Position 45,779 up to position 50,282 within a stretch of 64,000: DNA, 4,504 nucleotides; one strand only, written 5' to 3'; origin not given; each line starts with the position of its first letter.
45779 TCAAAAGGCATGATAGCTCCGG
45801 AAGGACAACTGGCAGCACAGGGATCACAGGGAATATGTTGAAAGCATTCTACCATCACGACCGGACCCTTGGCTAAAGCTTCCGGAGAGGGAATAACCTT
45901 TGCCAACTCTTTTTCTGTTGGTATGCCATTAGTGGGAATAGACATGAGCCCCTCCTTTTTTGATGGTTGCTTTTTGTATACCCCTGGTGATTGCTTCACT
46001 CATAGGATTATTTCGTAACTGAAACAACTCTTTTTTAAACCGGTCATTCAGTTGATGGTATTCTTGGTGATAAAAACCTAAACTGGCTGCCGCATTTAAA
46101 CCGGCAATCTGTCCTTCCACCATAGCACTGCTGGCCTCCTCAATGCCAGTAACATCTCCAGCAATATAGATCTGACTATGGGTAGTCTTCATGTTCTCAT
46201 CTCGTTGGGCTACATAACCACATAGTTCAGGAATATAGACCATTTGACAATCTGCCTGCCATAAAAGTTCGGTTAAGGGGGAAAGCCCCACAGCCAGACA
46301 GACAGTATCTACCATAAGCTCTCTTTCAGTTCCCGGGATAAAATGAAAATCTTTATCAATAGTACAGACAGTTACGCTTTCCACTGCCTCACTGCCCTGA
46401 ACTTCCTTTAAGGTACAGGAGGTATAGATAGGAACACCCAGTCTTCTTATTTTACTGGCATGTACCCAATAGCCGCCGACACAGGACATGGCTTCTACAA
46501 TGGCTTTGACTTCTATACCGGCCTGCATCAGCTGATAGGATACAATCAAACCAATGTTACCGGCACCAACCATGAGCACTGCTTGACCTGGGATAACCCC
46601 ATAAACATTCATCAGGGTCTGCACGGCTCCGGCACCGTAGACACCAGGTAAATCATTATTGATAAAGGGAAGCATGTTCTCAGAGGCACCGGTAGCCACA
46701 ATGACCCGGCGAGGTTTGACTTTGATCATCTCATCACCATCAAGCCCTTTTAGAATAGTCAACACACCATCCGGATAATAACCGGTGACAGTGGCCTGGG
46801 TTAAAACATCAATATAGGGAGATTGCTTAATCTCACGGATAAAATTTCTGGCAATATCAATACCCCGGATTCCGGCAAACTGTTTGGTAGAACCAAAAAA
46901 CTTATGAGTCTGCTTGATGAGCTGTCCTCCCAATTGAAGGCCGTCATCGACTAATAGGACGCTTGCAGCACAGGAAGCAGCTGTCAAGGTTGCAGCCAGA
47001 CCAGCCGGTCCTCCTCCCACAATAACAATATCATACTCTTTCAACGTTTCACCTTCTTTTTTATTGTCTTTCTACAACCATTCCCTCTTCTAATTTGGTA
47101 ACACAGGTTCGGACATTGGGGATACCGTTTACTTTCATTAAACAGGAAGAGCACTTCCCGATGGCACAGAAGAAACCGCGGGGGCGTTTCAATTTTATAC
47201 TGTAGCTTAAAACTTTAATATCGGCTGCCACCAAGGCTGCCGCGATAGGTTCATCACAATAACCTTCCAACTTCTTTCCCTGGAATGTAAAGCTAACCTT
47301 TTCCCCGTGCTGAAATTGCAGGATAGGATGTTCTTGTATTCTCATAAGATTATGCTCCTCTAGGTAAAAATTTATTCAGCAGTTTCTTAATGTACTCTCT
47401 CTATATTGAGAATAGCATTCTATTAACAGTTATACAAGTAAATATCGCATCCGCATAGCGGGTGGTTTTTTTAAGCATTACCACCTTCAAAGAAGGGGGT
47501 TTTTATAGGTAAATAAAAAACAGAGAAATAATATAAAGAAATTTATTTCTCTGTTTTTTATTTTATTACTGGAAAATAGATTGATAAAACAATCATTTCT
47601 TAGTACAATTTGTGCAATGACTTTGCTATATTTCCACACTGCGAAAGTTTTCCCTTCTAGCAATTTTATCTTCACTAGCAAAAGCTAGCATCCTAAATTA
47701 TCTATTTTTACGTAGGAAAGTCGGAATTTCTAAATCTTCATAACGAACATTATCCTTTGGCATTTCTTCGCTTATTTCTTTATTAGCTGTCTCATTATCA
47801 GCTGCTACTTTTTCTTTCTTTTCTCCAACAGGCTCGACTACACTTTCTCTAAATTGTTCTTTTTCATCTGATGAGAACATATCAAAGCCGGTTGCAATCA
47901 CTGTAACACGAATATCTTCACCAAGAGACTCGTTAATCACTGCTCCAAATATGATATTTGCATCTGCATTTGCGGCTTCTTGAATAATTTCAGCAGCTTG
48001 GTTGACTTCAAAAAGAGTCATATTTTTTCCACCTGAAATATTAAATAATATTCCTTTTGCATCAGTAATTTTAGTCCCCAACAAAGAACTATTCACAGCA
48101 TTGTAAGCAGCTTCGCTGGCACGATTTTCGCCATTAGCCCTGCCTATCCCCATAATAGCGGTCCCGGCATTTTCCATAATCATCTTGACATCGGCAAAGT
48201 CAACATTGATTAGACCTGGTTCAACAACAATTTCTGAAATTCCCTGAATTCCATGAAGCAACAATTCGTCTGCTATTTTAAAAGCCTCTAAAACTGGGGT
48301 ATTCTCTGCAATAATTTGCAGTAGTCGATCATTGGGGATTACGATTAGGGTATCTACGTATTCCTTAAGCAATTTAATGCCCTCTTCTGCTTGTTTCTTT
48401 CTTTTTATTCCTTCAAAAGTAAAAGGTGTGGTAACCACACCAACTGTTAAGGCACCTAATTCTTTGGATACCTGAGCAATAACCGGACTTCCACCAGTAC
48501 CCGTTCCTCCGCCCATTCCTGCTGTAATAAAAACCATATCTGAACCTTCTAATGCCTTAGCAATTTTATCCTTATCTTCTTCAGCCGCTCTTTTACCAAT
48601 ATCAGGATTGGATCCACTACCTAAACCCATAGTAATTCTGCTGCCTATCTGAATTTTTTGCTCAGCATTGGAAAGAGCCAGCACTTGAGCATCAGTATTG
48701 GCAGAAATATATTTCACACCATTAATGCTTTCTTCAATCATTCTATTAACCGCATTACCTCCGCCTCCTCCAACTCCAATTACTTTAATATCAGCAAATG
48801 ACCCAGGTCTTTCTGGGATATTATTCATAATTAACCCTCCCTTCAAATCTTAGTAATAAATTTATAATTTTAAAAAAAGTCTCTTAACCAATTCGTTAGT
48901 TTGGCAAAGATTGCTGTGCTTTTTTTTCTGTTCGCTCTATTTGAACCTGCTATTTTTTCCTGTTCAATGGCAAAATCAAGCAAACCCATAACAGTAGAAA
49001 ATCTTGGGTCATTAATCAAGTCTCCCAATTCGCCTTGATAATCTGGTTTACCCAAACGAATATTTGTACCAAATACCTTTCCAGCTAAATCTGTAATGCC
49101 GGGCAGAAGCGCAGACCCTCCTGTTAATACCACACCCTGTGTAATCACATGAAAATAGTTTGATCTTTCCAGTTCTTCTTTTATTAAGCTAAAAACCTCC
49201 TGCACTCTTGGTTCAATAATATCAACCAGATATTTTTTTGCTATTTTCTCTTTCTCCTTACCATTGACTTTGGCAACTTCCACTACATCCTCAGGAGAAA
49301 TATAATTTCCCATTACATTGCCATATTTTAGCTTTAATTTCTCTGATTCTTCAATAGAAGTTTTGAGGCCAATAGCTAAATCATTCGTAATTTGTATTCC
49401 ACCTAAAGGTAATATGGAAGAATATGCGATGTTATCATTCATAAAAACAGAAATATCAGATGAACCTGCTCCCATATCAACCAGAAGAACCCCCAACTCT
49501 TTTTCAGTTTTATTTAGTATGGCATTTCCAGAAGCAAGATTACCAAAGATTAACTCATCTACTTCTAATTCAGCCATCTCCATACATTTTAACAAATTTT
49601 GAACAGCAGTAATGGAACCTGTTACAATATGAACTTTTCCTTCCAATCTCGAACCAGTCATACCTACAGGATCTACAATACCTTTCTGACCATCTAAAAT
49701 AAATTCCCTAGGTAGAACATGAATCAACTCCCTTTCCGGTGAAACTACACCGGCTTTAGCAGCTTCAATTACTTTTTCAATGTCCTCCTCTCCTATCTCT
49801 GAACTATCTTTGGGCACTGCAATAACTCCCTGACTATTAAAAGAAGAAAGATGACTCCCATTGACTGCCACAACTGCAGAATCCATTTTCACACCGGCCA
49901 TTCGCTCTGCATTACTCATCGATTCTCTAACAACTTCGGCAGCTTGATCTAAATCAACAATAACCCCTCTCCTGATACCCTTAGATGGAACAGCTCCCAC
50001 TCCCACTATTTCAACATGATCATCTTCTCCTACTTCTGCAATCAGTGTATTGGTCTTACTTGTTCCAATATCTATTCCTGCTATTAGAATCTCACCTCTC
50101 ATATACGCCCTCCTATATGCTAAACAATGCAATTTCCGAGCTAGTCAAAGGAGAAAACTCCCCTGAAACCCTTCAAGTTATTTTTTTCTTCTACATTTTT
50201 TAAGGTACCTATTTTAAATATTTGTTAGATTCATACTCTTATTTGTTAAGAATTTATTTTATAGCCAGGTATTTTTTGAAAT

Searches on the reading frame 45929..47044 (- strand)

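Call 68: search_protein_families(library=pfam, proteins=[window:45929-47044:-], max_evalue=1e-8)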
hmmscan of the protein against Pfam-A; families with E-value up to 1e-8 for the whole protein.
window:45929-47044:- (371 aa): 3 families
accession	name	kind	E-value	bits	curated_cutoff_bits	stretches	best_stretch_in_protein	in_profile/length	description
PF07992.20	Pyr_redox_2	-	7.1e-33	114.7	26.1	1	4-311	1-291/291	Pyridine nucleotide-disulphide oxidoreductase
PF12831.13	FAD_oxidored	-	1.1e-10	41.9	27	1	5-78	1-74/416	FAD dependent oxidoreductase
PF13738.12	Pyr_redox_3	-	7.3e-10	39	30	0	7-296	1-305/305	Pyridine nucleotide-disulphide oxidoreductase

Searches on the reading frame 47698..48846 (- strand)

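Call 68: search_protein_families(library=pfam, proteins=[window:47698-48846:-], max_evalue=1e-8)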
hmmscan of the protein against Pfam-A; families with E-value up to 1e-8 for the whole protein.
window:47698-48846:- (382 aa): 2 families
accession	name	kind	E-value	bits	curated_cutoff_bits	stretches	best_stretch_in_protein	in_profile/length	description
PF00091.31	Tubulin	-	5.6e-51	174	33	1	20-179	2-189/190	Tubulin/FtsZ family, GTPase domain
PF12327.13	FtsZ_C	-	1.4e-32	112.3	27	1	228-322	1-95/95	FtsZ family, C-terminal domain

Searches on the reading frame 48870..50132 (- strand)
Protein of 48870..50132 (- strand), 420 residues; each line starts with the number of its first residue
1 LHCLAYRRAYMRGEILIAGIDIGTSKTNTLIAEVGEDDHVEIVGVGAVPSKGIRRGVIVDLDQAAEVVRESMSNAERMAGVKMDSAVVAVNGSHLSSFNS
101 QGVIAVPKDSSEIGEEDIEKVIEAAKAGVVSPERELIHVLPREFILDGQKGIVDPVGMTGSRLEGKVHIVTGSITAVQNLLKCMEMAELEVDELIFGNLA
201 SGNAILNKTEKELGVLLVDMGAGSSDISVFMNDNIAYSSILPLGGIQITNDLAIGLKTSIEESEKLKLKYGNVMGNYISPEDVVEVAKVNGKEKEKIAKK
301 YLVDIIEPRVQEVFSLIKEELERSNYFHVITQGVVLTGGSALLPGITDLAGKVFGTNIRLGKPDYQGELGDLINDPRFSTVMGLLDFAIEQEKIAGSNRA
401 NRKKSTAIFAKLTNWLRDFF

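Call 68: search_protein_families(library=pfam, proteins=[window:48870-50132:-], max_evalue=1e-8)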
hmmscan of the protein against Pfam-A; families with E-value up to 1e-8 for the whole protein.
window:48870-50132:- (420 aa): 4 families
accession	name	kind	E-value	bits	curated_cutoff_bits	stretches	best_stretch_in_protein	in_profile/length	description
PF14450.12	FtsA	-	8.3e-45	152.7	31.8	2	217-383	2-127/127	Cell division protein FtsA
PF02491.25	SHS2_FTSA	-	1.6e-30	105.7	25.4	1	92-171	1-79/79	SHS2 domain inserted in FTSA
PF06723.19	MreB_Mbl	-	9.7e-11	41.5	27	1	210-359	142-302/327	MreB/Mbl protein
PF11104.14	PilM_2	-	1.2e-09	38.1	27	0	204-269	171-236/340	Type IV pilus assembly protein PilM;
